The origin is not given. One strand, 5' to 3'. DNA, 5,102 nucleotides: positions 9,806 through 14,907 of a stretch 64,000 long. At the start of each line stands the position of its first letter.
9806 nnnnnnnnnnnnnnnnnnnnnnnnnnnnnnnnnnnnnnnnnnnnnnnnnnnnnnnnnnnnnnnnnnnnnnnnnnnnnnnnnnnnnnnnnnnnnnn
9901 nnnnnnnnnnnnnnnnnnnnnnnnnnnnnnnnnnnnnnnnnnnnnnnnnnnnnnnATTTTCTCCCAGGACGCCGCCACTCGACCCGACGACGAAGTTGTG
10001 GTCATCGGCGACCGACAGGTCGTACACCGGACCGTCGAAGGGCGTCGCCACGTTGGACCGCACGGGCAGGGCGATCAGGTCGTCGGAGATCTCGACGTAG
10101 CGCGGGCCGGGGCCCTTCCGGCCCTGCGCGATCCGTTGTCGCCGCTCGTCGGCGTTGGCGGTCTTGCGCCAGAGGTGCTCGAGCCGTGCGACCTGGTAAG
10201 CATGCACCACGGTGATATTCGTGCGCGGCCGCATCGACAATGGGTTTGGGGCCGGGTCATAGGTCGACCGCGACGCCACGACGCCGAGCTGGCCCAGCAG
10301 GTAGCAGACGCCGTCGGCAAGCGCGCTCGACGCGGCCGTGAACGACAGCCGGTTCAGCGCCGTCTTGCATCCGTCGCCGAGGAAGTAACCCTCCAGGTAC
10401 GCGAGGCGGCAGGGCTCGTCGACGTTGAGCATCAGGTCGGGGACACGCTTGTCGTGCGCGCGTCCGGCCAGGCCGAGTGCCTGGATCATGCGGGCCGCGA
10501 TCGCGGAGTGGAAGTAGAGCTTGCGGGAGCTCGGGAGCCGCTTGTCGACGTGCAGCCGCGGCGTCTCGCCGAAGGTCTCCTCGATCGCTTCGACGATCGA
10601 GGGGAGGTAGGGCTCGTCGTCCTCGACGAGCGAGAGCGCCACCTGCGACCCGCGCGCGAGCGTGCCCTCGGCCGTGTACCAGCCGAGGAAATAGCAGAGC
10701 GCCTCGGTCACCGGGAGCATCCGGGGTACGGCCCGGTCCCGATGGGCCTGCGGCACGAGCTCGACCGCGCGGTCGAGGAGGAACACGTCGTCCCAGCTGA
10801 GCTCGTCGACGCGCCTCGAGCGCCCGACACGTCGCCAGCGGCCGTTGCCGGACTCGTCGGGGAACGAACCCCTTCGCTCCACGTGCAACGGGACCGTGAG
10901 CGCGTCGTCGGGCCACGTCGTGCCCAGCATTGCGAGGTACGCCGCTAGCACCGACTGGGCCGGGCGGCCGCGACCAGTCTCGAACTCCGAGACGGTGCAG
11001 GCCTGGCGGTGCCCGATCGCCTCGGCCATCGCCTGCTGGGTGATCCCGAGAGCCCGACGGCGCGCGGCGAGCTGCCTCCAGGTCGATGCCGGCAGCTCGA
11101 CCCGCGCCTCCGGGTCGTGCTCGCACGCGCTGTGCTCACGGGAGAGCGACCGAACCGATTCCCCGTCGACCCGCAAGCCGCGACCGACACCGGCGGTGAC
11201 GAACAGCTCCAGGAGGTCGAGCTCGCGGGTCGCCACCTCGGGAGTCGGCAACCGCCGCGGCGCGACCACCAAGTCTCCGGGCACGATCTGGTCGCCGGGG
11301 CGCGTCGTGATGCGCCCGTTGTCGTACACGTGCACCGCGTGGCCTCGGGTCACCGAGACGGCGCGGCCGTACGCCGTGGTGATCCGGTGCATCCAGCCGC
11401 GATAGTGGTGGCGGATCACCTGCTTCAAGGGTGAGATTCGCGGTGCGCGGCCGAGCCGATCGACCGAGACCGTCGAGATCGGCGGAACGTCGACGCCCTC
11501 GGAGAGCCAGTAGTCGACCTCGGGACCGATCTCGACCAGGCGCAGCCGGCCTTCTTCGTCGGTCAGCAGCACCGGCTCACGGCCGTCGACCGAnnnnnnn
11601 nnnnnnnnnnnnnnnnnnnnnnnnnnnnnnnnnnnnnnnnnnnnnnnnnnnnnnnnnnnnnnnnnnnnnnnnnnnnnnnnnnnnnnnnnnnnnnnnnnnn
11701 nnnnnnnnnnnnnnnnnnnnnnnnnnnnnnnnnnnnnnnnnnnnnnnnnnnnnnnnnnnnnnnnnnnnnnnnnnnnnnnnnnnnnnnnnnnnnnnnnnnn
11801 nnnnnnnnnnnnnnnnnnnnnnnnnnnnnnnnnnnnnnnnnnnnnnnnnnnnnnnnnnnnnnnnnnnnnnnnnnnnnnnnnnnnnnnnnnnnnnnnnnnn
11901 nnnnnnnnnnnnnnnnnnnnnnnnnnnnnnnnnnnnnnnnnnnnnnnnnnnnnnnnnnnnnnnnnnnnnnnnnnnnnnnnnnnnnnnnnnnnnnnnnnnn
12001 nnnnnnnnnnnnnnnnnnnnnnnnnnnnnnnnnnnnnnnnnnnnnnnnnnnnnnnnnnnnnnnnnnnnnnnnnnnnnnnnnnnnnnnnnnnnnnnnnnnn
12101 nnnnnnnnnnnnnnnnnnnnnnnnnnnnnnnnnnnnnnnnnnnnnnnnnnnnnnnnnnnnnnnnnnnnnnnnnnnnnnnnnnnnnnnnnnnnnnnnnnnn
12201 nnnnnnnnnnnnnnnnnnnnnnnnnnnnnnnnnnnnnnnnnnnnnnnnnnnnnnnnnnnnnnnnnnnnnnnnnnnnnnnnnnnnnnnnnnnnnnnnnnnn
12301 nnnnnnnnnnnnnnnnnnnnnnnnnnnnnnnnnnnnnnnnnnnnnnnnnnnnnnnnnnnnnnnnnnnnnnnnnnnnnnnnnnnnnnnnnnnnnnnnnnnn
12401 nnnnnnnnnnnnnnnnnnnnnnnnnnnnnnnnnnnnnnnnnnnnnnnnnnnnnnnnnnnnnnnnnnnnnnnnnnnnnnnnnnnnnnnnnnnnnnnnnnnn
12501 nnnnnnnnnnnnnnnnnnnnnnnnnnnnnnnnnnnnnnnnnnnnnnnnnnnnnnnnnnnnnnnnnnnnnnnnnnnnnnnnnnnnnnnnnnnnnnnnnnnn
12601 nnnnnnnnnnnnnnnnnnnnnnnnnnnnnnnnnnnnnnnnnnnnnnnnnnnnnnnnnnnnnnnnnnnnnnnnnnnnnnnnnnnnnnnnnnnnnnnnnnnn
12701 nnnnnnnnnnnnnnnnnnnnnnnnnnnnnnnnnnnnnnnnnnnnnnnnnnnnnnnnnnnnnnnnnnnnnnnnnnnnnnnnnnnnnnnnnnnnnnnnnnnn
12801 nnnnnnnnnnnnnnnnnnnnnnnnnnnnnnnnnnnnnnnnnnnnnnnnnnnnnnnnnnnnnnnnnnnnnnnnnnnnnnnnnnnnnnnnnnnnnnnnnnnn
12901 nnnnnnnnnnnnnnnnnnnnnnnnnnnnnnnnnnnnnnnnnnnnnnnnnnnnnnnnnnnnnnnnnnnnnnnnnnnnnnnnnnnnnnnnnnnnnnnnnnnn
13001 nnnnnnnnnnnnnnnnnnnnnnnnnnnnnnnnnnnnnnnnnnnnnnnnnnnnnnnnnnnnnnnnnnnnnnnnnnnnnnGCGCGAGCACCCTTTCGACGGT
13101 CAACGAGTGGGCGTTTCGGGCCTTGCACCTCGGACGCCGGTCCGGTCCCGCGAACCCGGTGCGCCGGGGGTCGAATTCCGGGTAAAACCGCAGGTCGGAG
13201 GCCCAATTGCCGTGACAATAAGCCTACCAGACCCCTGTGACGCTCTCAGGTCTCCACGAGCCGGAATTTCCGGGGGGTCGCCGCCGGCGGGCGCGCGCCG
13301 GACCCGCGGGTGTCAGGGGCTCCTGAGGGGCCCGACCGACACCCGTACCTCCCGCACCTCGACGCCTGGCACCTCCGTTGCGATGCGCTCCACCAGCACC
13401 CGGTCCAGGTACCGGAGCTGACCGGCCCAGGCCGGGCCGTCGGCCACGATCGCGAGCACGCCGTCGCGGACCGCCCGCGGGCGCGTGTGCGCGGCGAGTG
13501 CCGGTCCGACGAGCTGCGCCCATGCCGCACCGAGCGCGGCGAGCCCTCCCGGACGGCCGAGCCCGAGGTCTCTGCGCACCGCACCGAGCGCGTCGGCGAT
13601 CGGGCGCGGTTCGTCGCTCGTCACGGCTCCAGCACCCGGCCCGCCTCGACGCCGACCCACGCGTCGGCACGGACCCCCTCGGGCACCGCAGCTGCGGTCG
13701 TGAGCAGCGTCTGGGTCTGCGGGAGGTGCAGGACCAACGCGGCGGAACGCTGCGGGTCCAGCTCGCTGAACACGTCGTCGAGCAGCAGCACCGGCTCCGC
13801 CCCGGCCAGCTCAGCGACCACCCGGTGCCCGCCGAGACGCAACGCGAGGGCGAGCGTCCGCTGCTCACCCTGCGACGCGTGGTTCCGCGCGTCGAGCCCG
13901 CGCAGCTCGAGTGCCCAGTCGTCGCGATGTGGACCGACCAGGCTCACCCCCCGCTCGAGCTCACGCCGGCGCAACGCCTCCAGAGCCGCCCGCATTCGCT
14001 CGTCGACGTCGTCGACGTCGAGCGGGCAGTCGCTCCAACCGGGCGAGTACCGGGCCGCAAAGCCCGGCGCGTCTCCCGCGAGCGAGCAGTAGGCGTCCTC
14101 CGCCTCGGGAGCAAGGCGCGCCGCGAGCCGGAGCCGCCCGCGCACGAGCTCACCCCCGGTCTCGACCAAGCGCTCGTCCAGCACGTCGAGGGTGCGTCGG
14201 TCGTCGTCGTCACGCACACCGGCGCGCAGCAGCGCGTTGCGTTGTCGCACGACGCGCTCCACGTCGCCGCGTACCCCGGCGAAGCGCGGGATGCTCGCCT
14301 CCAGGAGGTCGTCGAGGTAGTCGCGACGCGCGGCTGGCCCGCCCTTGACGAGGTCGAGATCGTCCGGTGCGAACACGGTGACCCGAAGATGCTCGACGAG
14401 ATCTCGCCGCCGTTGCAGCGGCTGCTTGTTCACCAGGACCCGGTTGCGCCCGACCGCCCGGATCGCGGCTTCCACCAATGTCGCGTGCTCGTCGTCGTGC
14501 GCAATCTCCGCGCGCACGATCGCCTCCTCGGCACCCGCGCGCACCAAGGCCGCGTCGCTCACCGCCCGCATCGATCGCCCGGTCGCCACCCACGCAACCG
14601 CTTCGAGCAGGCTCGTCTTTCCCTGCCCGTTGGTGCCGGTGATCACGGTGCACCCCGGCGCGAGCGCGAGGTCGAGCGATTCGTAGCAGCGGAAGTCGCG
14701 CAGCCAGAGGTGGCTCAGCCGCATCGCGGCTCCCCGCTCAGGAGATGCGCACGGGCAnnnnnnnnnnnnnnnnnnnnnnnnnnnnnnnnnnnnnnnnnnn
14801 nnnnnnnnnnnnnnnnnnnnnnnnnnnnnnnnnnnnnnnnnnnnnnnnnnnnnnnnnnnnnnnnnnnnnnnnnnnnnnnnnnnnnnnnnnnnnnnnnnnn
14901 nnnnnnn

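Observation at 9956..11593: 546-aa intein splitting the Toprim DxD motif of GyrB, with non-canonical splice-junction residues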

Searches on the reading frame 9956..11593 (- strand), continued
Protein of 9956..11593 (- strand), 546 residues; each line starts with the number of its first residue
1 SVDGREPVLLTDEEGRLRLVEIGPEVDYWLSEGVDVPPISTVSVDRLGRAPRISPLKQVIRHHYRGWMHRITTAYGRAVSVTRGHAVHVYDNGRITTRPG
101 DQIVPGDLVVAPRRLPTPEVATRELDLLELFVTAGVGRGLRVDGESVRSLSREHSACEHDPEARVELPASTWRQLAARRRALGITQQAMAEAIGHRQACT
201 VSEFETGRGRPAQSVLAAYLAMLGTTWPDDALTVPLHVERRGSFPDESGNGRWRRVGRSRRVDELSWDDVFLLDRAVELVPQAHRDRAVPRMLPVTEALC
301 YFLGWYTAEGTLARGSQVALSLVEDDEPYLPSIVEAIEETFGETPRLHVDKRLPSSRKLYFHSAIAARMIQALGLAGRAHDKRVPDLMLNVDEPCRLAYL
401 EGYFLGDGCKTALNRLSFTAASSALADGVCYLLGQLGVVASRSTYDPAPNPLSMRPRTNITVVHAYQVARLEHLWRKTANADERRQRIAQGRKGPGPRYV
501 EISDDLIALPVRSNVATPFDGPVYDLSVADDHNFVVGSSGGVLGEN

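Call 38: fold_search(model_id=the predicted structure, library=pdb)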
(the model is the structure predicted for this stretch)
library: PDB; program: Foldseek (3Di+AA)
matches with E <= 10: 691; with E <= 0.001: 64
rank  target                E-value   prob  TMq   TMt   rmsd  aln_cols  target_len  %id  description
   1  2cw7                  2.0e-27  1.00  0.62  0.63  12.0       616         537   19  Crystal structure of intein homing endonuclease II (released 2006-04-18)
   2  7qss                  2.0e-19  1.00  0.56  0.70   9.3       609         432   16  Crystal structure of homing endonuclease-associated TliVMA intein (C1A) (released 2022-03-30)
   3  7qsu                  8.6e-19  1.00  0.55  0.79   6.3       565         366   16  Crystal structure of homing endonuclease-associated TliVMA intein (C1A, d333-339) (released 2022-03-30)
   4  1dq3                  3.2e-16  1.00  0.50  0.59   9.3       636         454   11  CRYSTAL STRUCTURE OF AN ARCHAEAL INTEIN-ENCODED HOMING ENDONUCLEASE PI-PFUI (released 2000-07-05)
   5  7qst                  1.2e-14  1.00  0.48  0.71   8.3       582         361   13  Crystal structure of homing endonuclease-associated PhoVMA intein (C1A) (released 2022-03-30)
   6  1vde_A                4.2e-12  1.00  0.40  0.48  26.4       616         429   11  PI-SCEI, A HOMING ENDONUCLEASE WITH PROTEIN SPLICING ACTIVITY (released 1998-04-08)
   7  1vde_B                9.1e-12  1.00  0.39  0.48  26.6       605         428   11  PI-SCEI, A HOMING ENDONUCLEASE WITH PROTEIN SPLICING ACTIVITY (released 1998-04-08)
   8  1ef0_A                6.5e-11  1.00  0.40  0.49  26.0       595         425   11  CRYSTAL STRUCTURE OF PI-SCEI MINIPRECURSOR (released 2000-06-07)
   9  1lws_A                2.1e-10  1.00  0.38  0.47  27.2       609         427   11  Crystal structure of the intein homing endonuclease PI-SceI bound to its recognition sequence (released 2002-09-27)
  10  1jva_B                4.0e-10  1.00  0.39  0.47  28.4       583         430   10  CRYSTAL STRUCTURE OF THE VMA1-DERIVED ENDONUCLEASE BEARING THE N AND C EXTEIN PROPEPTIDES (released 2002-08-29)
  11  1um2_B                1.4e-09  1.00  0.39  0.49  28.5       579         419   10  Crystal Structure of the Vma1-Derived Endonuclease with the Ligated Extein Segment (released 2004-09-22)
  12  1dfa                  1.9e-09  1.00  0.36  0.46  26.8       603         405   11  CRYSTAL STRUCTURE OF PI-SCEI IN C2 SPACE GROUP (released 1999-12-08)
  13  1jva_A                3.5e-09  1.00  0.38  0.47  28.7       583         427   11  CRYSTAL STRUCTURE OF THE VMA1-DERIVED ENDONUCLEASE BEARING THE N AND C EXTEIN PROPEPTIDES (released 2002-08-29)
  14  1lwt_A                6.5e-09  1.00  0.39  0.46  29.2       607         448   10  Crystal structure of the intein homing endonuclease PI-SceI bound to its substrate DNA (Ca2+ free) (released 2002-09-27)
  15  1um2_A                8.9e-09  1.00  0.39  0.48  28.6       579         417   11  Crystal Structure of the Vma1-Derived Endonuclease with the Ligated Extein Segment (released 2004-09-22)
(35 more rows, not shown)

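Call 62: search_dna_similar(query=window:9956-11593:-, collection=phages, mode=protein, max_rows=10)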
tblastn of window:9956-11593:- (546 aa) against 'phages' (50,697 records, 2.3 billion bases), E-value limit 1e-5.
No match.

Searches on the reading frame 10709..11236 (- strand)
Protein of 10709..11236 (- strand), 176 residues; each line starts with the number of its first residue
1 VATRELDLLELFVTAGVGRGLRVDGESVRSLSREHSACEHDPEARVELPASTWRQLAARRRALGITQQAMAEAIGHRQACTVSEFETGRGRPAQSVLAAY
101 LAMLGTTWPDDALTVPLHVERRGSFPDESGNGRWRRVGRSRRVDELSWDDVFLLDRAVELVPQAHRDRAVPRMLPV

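Call 54: predict_structure(alignment_id=A3)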
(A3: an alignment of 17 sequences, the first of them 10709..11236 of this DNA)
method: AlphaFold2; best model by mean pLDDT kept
length: 176 residues; sequences in the alignment: 17
mean_pLDDT: 89.4   pTM: 0.60
mean pLDDT of the five models: 89.4, 89.3, 88.7, 87.8, 85.5
residues with pLDDT >= 90: 130; 70-90: 19; 50-70: 27; < 50: 0
segments of 3 or more residues with pLDDT < 50: none
pLDDT, mean of each block of 10 residues (from residue 1): 87 95 94 76 87 98 98 96 95 96 98 77 64 72 95 96 93 95
secondary structure, 60 per line:
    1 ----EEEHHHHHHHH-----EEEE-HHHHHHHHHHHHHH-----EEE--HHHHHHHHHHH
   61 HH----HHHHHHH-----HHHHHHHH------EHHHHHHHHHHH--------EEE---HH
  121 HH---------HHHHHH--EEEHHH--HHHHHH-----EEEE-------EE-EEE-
elements in order: E5-7 H8-15 E21-24 H26-39 E45-47 H50-62 H67-73 H79-86 H94-104 E113-115 H119-122 H132-137 E140-142 H148-153 E159-162 E173-175

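Call 56: fold_search(model_id=the predicted structure, library=pdb)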
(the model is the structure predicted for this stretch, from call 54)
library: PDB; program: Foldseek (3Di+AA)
matches with E <= 10: 392; with E <= 0.001: 0
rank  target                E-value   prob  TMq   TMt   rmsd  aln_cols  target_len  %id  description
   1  7o81_AU               4.1e-03  1.00  0.32  0.50   4.8        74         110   19  Rabbit 80S ribosome colliding in another ribosome stalled by the SARS-CoV-2 pseudoknot (released 2021-06-02)
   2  8tac_A                6.2e-03  1.00  0.29  0.69   1.6        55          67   34  Designed DNA binding protein (released 2024-08-28)
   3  9f9s_CN               9.9e-03  1.00  0.33  0.42   4.7        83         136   20  Yeast SDD1 Disome with Mbf1 (released 2024-12-04)
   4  6zvh_i                1.5e-02  1.00  0.33  0.51   4.3        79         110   18  EDF1-ribosome complex (released 2020-08-19)
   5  8tac_B                1.7e-02  1.00  0.28  0.70   1.5        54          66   35  Designed DNA binding protein (released 2024-08-28)
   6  7nrd_Sh               1.9e-02  1.00  0.34  0.48   8.0        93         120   22  Structure of the yeast Gcn1 bound to a colliding stalled 80S ribosome with MBF1, A/P-tRNA and P/E-tRNA (released 2021-04-14)
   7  8ezt_B                2.2e-02  1.00  0.30  0.68   4.9        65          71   18  Crystal structure of HipB(Lp) from Legionella pneumophila (released 2023-09-27)
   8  4pu4_D                2.7e-02  1.00  0.30  0.63   8.7        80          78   20  Shewanella oneidensis MR-1 Toxin Antitoxin System HipA, HipB and its operator DNA complex (space group P21) (released 2014-08-06)
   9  4pu7_B                3.2e-02  1.00  0.30  0.72   2.3        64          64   22  Shewanella oneidensis Toxin Antitoxin System Antitoxin Protein HipB Resolution 1.85 (released 2014-08-06)
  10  3ivp_A                3.2e-02  0.99  0.30  0.45  12.9       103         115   14  The structure of a possible transposon-related DNA-binding protein from Clostridium difficile 630. (released 2009-09-22)
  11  3jxb_C                3.6e-02  1.00  0.30  0.75   1.0        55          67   25  Crystal structure of the P22 c2 repressor protein in complex with synthetic operator 9C (released 2010-01-19)
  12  8ezt_C                3.8e-02  1.00  0.29  0.68   4.9        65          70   18  Crystal structure of HipB(Lp) from Legionella pneumophila (released 2023-09-27)
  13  3ivp_D                3.8e-02  0.99  0.32  0.47  15.0       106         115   13  The structure of a possible transposon-related DNA-binding protein from Clostridium difficile 630. (released 2009-09-22)
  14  1x57_MODEL_1_A        4.0e-02  1.00  0.30  0.55   4.3        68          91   26  Solution structures of the HTH domain of human EDF-1 protein (released 2005-11-15)
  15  3ivp_C                4.0e-02  0.99  0.32  0.49  12.6       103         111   14  The structure of a possible transposon-related DNA-binding protein from Clostridium difficile 630. (released 2009-09-22)
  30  2r1j_L                7.6e-02  1.00  0.30  0.75   1.1        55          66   25  Crystal Structure of the P22 c2 Repressor protein in complex with the synthetic operator 9T (released 2008-04-29)
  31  3jxb_D                7.6e-02  1.00  0.30  0.76   1.1        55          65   25  Crystal structure of the P22 c2 repressor protein in complex with synthetic operator 9C (released 2010-01-19)
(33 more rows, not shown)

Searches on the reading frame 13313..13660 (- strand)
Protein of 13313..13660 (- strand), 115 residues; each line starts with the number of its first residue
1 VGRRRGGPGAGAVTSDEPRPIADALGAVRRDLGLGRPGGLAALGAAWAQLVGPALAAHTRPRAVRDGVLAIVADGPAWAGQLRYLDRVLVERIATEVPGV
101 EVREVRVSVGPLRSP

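Call 34: search_protein_families(library=pfam, proteins=[window:13313-13660:-], max_evalue=0.001)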
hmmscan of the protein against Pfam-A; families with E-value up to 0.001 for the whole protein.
window:13313-13660:- (115 aa): 1 family
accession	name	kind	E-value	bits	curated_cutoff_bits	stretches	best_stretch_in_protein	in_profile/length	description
PF05258.17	DciA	-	8.8e-21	74.4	24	1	20-107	1-89/89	Dna[CI] antecedent, DciA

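Call 72: find_encoding_contigs(protein=window:13313-13660:-, flank=2000, max_places=3)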
Protein window:13313-13660:- (115 aa): no gene with exactly this product is on record in the collection.

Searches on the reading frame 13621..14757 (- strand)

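Call 34: search_protein_families(library=pfam, proteins=[window:13621-14757:-], max_evalue=0.001)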
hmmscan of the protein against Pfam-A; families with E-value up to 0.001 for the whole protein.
window:13621-14757:- (378 aa): 5 families
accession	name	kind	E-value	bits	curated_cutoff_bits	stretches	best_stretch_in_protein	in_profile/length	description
PF02463.25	SMC_N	-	1.1e-18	67.9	40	1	14-349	2-187/220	RecF/RecN/SMC N terminal domain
PF13476.12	AAA_23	-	2.1e-12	48.5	27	1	19-100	4-80/201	AAA domain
PF13304.12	AAA_21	-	5.9e-07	30.3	27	0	36-58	1-23/304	AAA domain, putative AbiEii toxin, Type IV TA system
PF13175.12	AAA_15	-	6e-07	29.8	32.1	1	12-59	1-48/374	AAA ATPase domain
PF13555.12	AAA_29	-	0.00062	19.9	27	0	35-64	23-52/61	P-loop containing region of AAA domain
